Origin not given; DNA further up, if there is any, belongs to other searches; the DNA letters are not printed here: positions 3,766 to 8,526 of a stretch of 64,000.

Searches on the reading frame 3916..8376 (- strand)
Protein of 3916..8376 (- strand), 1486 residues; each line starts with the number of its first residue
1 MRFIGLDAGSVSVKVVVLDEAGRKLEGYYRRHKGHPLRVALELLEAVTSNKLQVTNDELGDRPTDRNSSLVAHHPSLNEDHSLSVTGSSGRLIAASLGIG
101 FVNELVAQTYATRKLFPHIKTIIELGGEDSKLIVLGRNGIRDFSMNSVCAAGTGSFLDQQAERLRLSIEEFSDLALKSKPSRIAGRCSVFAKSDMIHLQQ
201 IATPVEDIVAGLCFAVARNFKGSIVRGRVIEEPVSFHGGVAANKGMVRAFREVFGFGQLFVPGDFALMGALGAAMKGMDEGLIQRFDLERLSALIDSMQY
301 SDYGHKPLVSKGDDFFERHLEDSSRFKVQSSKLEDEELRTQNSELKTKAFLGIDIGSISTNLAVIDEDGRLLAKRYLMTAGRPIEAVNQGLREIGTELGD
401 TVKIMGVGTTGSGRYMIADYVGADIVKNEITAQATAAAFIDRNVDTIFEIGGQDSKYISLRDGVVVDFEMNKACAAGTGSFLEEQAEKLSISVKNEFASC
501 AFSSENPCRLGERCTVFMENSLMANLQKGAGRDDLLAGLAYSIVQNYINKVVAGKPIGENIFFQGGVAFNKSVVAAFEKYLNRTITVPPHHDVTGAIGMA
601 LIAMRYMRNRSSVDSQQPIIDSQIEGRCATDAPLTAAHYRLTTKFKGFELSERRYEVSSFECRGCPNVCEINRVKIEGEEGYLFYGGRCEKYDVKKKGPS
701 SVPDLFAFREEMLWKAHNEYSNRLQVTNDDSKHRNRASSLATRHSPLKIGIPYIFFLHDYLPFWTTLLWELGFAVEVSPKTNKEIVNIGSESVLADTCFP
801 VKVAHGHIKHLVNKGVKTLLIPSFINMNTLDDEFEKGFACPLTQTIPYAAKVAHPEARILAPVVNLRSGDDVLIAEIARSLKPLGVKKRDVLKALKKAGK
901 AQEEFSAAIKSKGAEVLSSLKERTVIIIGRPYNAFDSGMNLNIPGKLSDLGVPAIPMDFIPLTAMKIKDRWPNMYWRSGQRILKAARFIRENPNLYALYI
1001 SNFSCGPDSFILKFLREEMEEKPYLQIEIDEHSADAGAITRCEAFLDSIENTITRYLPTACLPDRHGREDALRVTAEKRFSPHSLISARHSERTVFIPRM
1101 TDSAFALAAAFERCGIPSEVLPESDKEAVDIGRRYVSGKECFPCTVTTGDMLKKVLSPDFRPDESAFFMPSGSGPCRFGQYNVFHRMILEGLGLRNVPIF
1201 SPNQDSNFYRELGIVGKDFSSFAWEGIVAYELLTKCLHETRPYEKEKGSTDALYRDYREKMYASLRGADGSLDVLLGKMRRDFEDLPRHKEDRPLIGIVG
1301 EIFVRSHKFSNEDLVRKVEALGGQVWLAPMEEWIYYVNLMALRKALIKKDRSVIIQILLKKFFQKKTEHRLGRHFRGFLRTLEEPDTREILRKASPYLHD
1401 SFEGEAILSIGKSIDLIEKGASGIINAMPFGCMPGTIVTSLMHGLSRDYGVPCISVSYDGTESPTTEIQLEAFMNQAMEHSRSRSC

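Call 39: search_protein_families(library=pfam, proteins=[window:3916-8376:-])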
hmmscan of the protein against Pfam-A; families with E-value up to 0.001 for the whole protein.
window:3916-8376:- (1486 aa): 3 families
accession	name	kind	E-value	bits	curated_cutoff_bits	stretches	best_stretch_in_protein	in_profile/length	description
PF01869.26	BcrAD_BadFG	-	6.1e-73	246.1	31.5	2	351-603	1-271/271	BadF/BadG/BcrA/BcrD ATPase family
PF09989.15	DUF2229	-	6.1e-59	199.7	29.4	1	748-960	1-218/218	CoA enzyme activase uncharacterised domain (DUF2229)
PF06050.19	HGD-D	-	5e-06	26.7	28.4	0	972-1049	263-342/342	2-hydroxyglutaryl-CoA dehydratase, D-component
